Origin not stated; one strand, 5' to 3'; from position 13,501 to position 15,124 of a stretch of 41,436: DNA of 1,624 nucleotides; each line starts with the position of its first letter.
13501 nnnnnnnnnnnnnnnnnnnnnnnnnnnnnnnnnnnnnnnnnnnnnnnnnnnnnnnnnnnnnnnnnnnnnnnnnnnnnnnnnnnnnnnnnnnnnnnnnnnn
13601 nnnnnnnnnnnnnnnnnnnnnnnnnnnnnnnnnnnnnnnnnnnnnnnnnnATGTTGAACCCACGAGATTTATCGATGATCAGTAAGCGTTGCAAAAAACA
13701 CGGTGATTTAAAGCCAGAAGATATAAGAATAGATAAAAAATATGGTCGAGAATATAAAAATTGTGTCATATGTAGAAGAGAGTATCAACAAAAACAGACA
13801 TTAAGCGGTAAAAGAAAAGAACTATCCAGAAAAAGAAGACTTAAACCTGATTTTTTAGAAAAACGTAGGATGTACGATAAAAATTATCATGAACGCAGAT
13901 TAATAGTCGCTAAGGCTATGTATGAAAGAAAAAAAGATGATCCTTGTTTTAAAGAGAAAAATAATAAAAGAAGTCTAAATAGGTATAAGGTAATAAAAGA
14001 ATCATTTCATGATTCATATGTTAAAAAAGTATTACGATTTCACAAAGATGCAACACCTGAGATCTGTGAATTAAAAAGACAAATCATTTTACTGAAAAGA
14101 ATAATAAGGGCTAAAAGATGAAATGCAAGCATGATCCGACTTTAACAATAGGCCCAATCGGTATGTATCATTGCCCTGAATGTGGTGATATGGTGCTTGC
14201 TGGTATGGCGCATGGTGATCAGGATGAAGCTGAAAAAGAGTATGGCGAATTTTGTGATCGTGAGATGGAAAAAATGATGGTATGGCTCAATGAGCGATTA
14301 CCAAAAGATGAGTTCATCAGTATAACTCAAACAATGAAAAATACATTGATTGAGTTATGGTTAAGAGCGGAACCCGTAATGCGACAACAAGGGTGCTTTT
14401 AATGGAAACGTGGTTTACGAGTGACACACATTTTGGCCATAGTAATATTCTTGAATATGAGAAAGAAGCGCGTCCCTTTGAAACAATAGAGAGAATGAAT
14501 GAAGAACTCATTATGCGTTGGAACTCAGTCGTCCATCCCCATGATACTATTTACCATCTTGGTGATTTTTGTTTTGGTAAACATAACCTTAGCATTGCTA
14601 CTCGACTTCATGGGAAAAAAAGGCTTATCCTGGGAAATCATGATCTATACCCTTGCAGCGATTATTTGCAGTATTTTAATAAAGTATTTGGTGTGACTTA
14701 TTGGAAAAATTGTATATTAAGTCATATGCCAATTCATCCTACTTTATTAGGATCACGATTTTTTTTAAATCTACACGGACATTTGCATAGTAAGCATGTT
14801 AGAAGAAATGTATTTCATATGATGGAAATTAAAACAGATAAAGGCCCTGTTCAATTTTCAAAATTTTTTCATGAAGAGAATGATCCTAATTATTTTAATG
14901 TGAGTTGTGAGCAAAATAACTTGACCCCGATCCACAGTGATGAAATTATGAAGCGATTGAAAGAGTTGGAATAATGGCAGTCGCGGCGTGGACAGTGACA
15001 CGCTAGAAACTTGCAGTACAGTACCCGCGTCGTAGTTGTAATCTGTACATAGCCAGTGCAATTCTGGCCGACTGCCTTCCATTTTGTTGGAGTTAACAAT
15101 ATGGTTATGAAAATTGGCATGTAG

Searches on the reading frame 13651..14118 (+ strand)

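Call 5: search_protein_families(library=pfam, proteins=[window:13651-14118:+], max_evalue=10)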
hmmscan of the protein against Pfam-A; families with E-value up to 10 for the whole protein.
seq(156 aa): 0 families

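Call 6: search_protein_families(library=phrogs, proteins=[window:13651-14118:+], max_evalue=10)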
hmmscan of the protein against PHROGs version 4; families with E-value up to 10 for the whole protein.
seq(156 aa): 0 families

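Call 7: search_protein_families(library=ncbifam, proteins=[window:13651-14118:+], max_evalue=10)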
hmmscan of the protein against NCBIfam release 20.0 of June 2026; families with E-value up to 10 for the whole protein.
seq(156 aa): 1 family
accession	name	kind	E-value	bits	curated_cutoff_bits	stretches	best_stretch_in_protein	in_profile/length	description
NF005974.0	PRK08061.1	equivalog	2.1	8.5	77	1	29-56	31-58/61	type Z 30S ribosomal protein S14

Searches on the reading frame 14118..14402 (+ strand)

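Call 25: search_protein_families(library=phrogs, proteins=[window:14118-14402:+], max_evalue=0.001)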
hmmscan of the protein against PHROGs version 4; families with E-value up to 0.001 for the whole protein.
window:14118-14402:+ (94 aa): 2 families
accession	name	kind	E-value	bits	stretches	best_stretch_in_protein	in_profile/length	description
phrog_34602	-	unknown function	4.6e-07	30.6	1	2-38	141-178/190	-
phrog_29033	-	unknown function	7.9e-06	26.6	1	2-39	159-197/207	-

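Call 67: search_protein_families(library=pfam, proteins=[window:14118-14402:+], max_evalue=0.01)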
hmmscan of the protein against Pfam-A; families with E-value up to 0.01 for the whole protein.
window:14118-14402:+ (94 aa): 0 families

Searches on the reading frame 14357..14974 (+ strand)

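Call 25: search_protein_families(library=phrogs, proteins=[window:14357-14974:+], max_evalue=0.001)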
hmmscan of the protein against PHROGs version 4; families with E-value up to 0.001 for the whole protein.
window:14357-14974:+ (205 aa): 2 families
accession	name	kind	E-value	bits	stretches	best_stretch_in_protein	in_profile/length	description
phrog_547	-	other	2e-49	168.9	1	9-203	22-201/245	phosphoesterase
phrog_30537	-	unknown function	9.5e-06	27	1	39-75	7-42/87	-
